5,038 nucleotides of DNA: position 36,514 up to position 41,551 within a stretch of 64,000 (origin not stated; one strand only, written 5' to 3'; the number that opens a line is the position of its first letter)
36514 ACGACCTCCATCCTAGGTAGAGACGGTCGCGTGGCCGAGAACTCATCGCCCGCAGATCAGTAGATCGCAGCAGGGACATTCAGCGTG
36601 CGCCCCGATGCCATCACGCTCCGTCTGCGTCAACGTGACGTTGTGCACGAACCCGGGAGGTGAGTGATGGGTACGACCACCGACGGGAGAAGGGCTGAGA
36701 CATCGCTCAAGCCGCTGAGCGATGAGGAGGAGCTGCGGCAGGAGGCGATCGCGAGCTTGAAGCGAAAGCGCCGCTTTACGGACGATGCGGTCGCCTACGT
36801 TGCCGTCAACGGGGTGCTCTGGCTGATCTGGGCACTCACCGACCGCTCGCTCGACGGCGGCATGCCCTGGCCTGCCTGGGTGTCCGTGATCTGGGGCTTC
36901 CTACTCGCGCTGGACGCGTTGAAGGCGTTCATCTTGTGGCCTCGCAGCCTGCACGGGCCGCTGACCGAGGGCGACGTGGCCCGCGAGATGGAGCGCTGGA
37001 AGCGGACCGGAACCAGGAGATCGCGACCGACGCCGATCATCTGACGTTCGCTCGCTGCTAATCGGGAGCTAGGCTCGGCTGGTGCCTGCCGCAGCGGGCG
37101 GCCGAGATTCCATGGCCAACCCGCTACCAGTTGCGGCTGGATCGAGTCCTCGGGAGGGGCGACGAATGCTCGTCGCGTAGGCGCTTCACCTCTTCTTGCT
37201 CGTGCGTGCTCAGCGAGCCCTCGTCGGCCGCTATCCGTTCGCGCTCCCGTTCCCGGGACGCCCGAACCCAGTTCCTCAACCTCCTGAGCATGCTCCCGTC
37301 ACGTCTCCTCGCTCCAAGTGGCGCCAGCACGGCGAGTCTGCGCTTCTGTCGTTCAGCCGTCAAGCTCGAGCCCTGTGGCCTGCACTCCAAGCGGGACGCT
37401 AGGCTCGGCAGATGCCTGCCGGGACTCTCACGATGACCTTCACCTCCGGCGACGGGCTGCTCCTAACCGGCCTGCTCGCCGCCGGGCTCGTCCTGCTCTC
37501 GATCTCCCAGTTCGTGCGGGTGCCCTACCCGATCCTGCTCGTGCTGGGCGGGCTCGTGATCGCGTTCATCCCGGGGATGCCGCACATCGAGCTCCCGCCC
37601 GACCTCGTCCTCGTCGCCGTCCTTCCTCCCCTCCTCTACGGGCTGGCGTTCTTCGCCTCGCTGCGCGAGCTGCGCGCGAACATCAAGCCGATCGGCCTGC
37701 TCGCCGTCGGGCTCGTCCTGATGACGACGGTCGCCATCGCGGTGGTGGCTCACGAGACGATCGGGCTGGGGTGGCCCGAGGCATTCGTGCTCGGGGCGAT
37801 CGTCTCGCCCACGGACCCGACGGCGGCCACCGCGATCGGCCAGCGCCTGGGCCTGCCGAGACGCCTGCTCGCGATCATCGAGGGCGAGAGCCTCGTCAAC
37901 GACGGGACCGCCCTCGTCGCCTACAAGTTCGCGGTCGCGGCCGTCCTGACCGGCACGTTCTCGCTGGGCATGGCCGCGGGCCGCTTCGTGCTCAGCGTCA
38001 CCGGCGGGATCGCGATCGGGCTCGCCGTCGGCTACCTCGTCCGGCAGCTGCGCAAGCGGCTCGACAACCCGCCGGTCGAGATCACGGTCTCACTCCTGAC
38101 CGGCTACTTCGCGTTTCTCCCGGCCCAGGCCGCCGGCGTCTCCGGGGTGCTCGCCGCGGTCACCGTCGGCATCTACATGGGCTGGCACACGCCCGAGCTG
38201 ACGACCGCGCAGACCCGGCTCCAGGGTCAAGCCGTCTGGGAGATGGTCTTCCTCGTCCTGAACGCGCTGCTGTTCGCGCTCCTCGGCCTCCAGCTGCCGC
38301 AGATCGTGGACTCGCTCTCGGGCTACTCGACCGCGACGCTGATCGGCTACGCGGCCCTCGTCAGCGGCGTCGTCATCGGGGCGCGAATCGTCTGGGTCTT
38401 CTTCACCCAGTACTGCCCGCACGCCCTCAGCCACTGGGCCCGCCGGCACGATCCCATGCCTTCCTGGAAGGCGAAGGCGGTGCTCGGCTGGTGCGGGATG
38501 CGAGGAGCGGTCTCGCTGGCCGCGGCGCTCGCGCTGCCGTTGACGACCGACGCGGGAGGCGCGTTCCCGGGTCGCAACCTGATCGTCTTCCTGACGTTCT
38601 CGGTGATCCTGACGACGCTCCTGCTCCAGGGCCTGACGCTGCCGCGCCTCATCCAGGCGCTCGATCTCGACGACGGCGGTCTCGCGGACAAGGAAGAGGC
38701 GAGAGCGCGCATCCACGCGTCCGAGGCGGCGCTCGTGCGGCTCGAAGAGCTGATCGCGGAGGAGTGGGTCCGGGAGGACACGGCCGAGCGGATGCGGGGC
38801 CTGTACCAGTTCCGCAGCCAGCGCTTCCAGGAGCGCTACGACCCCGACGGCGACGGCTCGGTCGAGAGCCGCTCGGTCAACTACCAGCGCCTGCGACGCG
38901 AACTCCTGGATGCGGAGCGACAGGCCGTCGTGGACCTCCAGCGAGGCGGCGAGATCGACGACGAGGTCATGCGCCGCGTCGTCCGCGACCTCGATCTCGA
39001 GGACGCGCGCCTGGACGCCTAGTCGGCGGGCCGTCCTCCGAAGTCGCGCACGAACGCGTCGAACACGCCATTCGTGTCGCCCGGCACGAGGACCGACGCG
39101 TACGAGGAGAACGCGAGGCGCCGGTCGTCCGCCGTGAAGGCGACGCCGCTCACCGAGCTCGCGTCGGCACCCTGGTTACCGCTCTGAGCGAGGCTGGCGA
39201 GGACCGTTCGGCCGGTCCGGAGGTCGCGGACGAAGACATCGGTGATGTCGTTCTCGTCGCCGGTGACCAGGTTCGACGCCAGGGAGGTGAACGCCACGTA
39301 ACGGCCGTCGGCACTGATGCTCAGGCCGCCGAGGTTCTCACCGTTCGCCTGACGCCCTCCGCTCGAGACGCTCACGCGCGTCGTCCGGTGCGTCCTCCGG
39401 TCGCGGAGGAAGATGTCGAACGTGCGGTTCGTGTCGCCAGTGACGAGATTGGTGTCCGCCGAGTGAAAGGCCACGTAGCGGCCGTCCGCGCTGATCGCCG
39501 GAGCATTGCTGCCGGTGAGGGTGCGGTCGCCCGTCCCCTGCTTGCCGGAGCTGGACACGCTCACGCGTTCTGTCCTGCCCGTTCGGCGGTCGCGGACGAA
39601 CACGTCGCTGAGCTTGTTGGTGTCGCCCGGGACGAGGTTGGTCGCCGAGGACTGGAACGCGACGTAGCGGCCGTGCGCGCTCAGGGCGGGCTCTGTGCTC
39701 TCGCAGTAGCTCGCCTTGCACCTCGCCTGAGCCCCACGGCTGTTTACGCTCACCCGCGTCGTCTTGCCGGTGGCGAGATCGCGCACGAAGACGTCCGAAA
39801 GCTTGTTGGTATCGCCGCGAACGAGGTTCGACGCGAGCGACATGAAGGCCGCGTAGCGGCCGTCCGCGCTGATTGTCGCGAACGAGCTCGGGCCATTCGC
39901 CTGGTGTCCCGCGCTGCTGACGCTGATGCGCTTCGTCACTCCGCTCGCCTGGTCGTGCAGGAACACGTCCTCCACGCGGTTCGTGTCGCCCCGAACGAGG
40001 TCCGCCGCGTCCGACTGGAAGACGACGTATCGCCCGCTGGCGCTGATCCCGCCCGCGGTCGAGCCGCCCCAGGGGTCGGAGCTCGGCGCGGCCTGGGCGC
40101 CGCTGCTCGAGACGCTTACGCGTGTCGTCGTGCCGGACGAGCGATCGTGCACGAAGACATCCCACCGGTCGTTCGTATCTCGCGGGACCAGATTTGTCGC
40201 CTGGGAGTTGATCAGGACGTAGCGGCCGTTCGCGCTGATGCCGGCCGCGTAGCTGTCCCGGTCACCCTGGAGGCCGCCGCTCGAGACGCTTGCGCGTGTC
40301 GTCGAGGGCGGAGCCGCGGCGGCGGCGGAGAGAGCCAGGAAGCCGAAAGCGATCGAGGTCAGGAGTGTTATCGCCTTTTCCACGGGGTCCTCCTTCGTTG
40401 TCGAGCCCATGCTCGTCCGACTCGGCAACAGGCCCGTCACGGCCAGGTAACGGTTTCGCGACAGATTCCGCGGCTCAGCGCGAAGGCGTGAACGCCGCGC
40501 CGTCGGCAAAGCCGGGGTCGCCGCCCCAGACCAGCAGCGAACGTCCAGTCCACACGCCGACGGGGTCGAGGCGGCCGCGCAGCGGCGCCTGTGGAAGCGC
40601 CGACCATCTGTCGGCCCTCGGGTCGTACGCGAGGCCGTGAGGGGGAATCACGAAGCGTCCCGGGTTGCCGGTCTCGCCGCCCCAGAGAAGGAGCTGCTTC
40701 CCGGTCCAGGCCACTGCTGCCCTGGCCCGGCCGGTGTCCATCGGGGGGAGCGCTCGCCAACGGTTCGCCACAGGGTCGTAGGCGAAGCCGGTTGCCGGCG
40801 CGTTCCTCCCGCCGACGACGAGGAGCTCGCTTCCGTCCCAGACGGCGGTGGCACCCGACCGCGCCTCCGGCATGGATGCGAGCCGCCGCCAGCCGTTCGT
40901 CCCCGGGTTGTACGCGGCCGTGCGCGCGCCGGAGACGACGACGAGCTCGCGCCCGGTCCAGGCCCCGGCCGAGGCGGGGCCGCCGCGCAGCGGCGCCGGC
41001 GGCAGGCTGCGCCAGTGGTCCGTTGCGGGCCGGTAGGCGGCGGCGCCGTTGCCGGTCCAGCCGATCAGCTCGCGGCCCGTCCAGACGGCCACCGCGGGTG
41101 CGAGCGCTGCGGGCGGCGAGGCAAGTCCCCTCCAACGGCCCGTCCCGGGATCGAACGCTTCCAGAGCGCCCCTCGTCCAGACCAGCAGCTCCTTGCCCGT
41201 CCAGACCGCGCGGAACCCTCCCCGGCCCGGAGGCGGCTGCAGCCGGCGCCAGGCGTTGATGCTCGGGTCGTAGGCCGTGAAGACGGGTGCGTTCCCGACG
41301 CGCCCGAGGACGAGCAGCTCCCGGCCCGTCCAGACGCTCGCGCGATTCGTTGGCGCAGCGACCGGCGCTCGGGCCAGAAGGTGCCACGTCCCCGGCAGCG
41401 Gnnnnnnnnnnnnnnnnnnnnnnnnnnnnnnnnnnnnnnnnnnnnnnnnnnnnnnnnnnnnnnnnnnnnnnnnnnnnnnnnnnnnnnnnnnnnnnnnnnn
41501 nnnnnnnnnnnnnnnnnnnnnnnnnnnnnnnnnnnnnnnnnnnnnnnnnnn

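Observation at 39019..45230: MtrA/MtrB-like two-component operon followed by three separate exported beta-propeller proteins where actinobacteria normally carry one LpqB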

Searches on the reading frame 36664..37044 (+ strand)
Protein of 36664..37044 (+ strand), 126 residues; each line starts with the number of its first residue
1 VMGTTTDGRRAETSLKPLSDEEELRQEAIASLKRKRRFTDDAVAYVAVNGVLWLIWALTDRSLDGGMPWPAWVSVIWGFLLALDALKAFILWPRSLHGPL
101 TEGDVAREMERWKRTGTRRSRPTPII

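Call 43: search_protein_families(library=pfam, proteins=[window:36664-37044:+], max_evalue=0.001)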
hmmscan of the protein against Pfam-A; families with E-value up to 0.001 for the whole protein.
window:36664-37044:+ (126 aa): 1 family
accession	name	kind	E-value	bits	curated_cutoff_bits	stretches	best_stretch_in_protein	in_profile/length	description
PF13239.11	2TM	-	8e-13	48.7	24.8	1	27-91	2-61/79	2TM domain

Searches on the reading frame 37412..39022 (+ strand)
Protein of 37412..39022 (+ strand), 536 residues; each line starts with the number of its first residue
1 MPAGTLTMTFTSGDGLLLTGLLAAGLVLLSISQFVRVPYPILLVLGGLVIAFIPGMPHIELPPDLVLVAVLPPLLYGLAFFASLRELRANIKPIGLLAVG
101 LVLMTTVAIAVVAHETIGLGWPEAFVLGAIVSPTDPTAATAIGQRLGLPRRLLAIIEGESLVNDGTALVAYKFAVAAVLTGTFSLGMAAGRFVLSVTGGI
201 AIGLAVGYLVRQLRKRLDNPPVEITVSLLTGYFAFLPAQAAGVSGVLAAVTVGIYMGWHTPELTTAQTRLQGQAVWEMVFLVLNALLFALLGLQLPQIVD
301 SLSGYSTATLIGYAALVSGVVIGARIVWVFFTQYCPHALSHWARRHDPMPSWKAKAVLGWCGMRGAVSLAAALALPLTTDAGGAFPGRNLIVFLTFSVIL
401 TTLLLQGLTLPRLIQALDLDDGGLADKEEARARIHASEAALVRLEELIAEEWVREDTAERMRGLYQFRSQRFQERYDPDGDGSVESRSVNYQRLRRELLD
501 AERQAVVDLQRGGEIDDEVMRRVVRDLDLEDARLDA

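Call 43: search_protein_families(library=pfam, proteins=[window:37412-39022:+], max_evalue=0.001)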
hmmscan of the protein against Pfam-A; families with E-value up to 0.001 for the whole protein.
window:37412-39022:+ (536 aa): 1 family
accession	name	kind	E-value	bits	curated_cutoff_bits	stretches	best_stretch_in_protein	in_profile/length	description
PF00999.27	Na_H_Exchanger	-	4.9e-59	200.5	26.2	1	26-414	6-373/375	Sodium/hydrogen exchanger, transmembrane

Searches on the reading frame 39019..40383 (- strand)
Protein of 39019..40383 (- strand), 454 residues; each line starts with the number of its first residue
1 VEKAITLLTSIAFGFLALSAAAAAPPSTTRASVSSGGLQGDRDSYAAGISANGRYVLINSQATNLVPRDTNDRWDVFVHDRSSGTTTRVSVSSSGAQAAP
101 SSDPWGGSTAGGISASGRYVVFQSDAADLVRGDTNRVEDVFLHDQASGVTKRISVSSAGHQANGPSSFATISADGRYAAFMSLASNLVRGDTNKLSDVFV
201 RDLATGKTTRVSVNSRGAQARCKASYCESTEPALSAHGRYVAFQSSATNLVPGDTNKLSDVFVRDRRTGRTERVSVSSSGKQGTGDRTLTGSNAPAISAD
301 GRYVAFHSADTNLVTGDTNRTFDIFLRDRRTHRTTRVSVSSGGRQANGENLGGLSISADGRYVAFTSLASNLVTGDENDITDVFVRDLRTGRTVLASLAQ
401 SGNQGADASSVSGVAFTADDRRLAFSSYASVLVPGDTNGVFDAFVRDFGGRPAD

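Call 3: search_protein_families(library=pfam, proteins=[window:39019-40383:-], max_evalue=0.01)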
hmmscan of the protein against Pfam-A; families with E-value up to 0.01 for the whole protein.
window:39019-40383:- (454 aa): 3 families
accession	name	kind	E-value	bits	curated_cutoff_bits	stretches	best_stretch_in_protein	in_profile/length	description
PF07676.18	PD40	-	3.4e-13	49.6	20.9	0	353-367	13-27/38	WD40-like Beta Propeller Repeat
PF24920.1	C2_TCB1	-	0.00018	21.7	27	0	173-214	30-71/125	Tricalbin-1-like, C2 domain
PF21462.3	PsaS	-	0.00069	20.2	27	0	347-383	42-79/112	Ph 6 antigen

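Call 4: search_protein_families(library=ncbifam, proteins=[window:39019-40383:-], max_evalue=0.01)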
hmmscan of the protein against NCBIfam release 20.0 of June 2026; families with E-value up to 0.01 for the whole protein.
window:39019-40383:- (454 aa): 1 family
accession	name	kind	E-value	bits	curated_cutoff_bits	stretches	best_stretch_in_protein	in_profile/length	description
NF053518.1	DipepPtdsDpp5Prph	equivalog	2.2e-09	36.4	900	1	103-212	192-293/655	dipeptidyl-peptidase Dpp5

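Call 52: search_protein_families(library=pfam, proteins=[window:39019-40383:-], max_evalue=10)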
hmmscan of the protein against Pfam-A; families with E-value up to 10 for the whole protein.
window:39019-40383:- (454 aa): 6 families
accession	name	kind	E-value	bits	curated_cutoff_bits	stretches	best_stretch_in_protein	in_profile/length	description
PF07676.18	PD40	-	3.4e-13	49.6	20.9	4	353-367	13-27/38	WD40-like Beta Propeller Repeat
PF24920.1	C2_TCB1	-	0.00018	21.7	27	2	173-214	30-71/125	Tricalbin-1-like, C2 domain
PF21462.3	PsaS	-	0.00069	20.2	27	1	347-383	42-79/112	Ph 6 antigen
PF10393.14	Matrilin_ccoil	-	0.26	11.5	26.3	0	241-262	14-35/45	Trimeric coiled-coil oligomerisation domain of matrilin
PF00400.38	WD40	-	2.3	9.4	27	0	303-321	16-34/39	WD domain, G-beta repeat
PF21994.1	AGAO-like_N2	-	5.2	7.8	27.4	0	73-94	48-69/76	AGAO-like N2 domain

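Call 58: find_homologous_proteins(query=window:39019-40383:-, max_evalue=0.00001)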
Query window:39019-40383:- (454 aa): 8000 proteins with E <= 0.00001 among 8000 candidates; the best 120 are listed.
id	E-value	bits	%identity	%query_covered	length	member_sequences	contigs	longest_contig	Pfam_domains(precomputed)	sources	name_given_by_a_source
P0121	0.0e+0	1122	53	93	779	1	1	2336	PF26549.1,PF26550.2,PF21462.4,PF07676.19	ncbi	ncbi:MAG: hypothetical protein ABI970_16895, partial [Chloroflexota bacterium]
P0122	2.8e-283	957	100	100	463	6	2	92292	PF26549.1,PF07676.19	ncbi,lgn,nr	ncbi:MAG TPA: hypothetical protein VLU96_08615 [Gaiellaceae bacterium]|nr:hypothetical protein [Gaie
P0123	2.4e-225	767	81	100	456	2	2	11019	PF26549.1,PF24920.2,PF07676.19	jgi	-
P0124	3.8e-224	763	81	100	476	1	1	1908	PF26549.1,PF07676.19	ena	-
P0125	8.7e-222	755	80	100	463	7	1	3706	PF26549.1,PF07676.19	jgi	jgi:Tol biopolymer transport system component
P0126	1.1e-214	731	79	100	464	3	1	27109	PF26549.1,PF26550.2,PF07676.19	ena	-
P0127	4.4e-214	729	79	100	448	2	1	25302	PF26549.1,PF07676.19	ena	-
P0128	9.8e-213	725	77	99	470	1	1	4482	PF26549.1,PF07676.19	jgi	jgi:Tol biopolymer transport system component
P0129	1.0e-212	725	80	94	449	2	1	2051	PF26549.1,PF07676.19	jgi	jgi:hypothetical protein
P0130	2.0e-208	711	78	93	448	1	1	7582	PF26549.1,PF24920.2,PF07676.19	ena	-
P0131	2.9e-208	710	76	100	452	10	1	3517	PF26549.1,PF26550.2,PF07676.19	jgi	jgi:Tol biopolymer transport system component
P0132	3.5e-208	710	77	94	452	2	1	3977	PF26549.1,PF07676.19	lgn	-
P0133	2.8e-207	707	76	100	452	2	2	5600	PF26549.1,PF07676.19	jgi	jgi:Tol biopolymer transport system component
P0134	5.3e-207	706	76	99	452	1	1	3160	PF26549.1,PF26550.2,PF07676.19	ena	-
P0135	5.7e-207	706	77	99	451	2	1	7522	PF26549.1,PF07676.19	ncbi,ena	-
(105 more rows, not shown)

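Call 61: find_encoding_contigs(protein=P0122, flank=10000, max_places=3)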
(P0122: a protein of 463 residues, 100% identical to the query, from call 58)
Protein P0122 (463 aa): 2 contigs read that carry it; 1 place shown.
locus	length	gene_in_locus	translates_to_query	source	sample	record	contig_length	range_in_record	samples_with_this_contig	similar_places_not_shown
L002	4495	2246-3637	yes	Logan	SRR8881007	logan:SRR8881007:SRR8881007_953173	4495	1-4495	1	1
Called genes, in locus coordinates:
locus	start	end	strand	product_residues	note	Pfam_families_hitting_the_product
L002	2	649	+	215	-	?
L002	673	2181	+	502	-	PF10646:Germane, PF07646:Kelch_2 (faint), PF13964:Beta-prop_Calicin (faint), PF24681:Kelch_KLHDC2_KLHL20_DRC7 (faint), PF24996:NANM (faint), PF24981:Beta-prop_ATRN-LZTR1 (faint), PF01344:Kelch_1 (weak)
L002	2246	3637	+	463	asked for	PF07676:PD40 (faint), PF26549:Tricorn_N (faint)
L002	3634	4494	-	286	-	?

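Call 68: predict_structure(alignment_id=A4)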
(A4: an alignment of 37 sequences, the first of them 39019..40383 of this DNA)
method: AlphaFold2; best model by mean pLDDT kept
length: 454 residues; sequences in the alignment: 37
mean_pLDDT: 89.6   pTM: 0.89
mean pLDDT of the five models: 89.6, 89.5, 88.8, 88.0, 87.6
residues with pLDDT >= 90: 316; 70-90: 109; 50-70: 13; < 50: 16
segments of 3 or more residues with pLDDT < 50: 1-4, 12-21
pLDDT, mean of each block of 10 residues (from residue 1): 50 45 80 94 96 98 89 92 97 91 83 98 94 85 97 96 95 98 93 89 97 92 79 98 93 83 97 95 82 95 95 85 94 96 91 90 95 83 95 92 85 95 94 85 94 75
secondary structure, 60 per line:
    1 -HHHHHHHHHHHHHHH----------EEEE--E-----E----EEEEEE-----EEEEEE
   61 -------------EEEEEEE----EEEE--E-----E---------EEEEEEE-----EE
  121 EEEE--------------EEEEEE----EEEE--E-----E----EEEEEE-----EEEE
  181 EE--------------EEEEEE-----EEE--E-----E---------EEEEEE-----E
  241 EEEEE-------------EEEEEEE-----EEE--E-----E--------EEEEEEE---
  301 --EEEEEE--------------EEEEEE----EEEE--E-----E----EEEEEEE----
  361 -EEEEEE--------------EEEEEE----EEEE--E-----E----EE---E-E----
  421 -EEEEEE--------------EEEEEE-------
elements in order: H2-16 E27-30 E44-49 E55-60 E74-80 E85-88 E107-113 E119-124 E139-144 E149-152 E166-171 E177-182 E197-202 E208-210 E229-234 E240-245 E259-265 E271-273 E291-297 E303-308 E323-328 E333-336 E350-356 E362-367 E382-387 E392-395 E422-427 E442-447

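Call 70: fold_search(model_id=the predicted structure, library=pdb)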
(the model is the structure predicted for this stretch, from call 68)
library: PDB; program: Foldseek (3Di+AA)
matches with E <= 10: 1258; with E <= 0.001: 690
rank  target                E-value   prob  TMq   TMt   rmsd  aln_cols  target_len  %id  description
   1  4r40_A                1.1e-13  1.00  0.41  0.45   8.2       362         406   14  Crystal Structure of TolB/Pal complex from Yersinia pestis. (released 2014-09-03)
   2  3iax_A                1.8e-13  1.00  0.40  0.45   8.3       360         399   14  The crystal structure of the TolB box of Colicin A in complex with TolB reveals important differences in the recruitme (released 2009-10-13)
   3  6pnv                  3.3e-13  1.00  0.39  0.43   9.6       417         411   13  1.42 Angstrom Resolution Crystal Structure of Translocation Protein TolB from Salmonella enterica (released 2019-07-17)
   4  4pwz_B                4.2e-13  1.00  0.41  0.46   7.9       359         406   14  Crystal structure of TolB protein from Yersinia pestis CO92 (released 2014-04-02)
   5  4r40_C                4.2e-13  1.00  0.41  0.45   8.1       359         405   14  Crystal Structure of TolB/Pal complex from Yersinia pestis. (released 2014-09-03)
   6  1c5k                  4.9e-13  1.00  0.41  0.47   8.0       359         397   14  THE STRUCTURE OF TOLB, AN ESSENTIAL COMPONENT OF THE TOL-DEPENDENT TRANSLOCATION SYSTEM AND ITS INTERACTIONS WITH THE TR (released 2000-12-06)
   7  2w8b_A                4.9e-13  1.00  0.40  0.44   8.4       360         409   14  Crystal structure of processed TolB in complex with Pal (released 2009-02-17)
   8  1crz                  7.4e-13  1.00  0.41  0.45   7.7       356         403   14  CRYSTAL STRUCTURE OF THE E. COLI TOLB PROTEIN (released 2000-08-16)
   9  2w8b_B                9.6e-13  1.00  0.40  0.44   8.4       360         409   14  Crystal structure of processed TolB in complex with Pal (released 2009-02-17)
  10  4jml_A                1.1e-12  1.00  0.40  0.46   8.2       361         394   14  Crystal structure of the TolB(P201C)-ColicinE9 TBE peptide(A33C) complex. (released 2013-07-17)
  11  2hqs_B                1.1e-12  1.00  0.40  0.44   8.3       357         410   14  Crystal structure of TolB/Pal complex (released 2007-04-03)
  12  2hqs_A                1.4e-12  1.00  0.40  0.44   8.3       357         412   14  Crystal structure of TolB/Pal complex (released 2007-04-03)
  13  2ivz_C                1.7e-12  1.00  0.41  0.47   8.2       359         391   14  Structure of TolB in complex with a peptide of the colicin E9 T- domain (released 2006-08-16)
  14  9a2l_MODEL_1_A        1.8e-12  1.00  0.40  0.42   8.4       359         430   13  Model of E. coli TolB by in-cell photo-crosslinking MS and deep learning (released 2023-02-24)
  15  4pwz_A                2.0e-12  1.00  0.41  0.45   7.9       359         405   14  Crystal structure of TolB protein from Yersinia pestis CO92 (released 2014-04-02)
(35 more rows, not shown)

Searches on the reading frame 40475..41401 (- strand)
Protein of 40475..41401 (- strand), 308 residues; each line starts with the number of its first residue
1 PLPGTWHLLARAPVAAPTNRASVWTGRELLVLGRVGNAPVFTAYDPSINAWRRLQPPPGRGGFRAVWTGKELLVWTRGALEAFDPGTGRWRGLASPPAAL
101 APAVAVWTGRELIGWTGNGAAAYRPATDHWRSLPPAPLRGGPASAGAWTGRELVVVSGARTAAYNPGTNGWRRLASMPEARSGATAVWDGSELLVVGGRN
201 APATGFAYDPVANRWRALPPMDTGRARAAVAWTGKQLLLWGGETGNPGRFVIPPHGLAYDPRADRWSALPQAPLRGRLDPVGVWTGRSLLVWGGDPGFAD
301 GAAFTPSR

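Call 52: search_protein_families(library=pfam, proteins=[window:40475-41401:-], max_evalue=10)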
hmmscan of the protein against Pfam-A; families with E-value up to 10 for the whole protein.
window:40475-41401:- (308 aa): 10 families
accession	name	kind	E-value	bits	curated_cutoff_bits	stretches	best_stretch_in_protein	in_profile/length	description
PF01344.31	Kelch_1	-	2.8e-19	68.7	20.1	5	180-221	1-45/46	Kelch motif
PF13964.12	Kelch_6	-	2e-14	53.4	25.3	2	183-225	5-50/50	Kelch motif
PF07646.21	Kelch_2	-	3.4e-11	42.9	21.3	3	190-221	11-47/48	Kelch motif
PF24981.1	Beta-prop_ATRN-LZTR1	-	3.5e-09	36.8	50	2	206-297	183-282/289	Attractin/LZTR1 beta-propeller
PF13418.12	Kelch_4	-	8e-09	35.7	21.6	1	180-221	1-47/49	Galactose oxidase, central domain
PF13415.12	Kelch_3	-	9.5e-09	35.7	22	1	163-187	22-46/48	Galactose oxidase, central domain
PF24681.1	Kelch_KLHDC2_KLHL20_DRC7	-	2e-07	31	50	3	162-242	132-221/221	KLHDC2/KLHL20/DRC7 Kelch-repeats domain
PF24996.1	NANM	-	1e-06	28.3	45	3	163-200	88-126/350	N-acetylneuraminate epimerase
PF25210.1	Kelch_FKB95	-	0.002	18.2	70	1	168-233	67-140/268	FKB95, Kelch-repeats domain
PF00847.26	AP2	-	0.11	13.3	33.3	1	208-231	8-30/54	AP2 domain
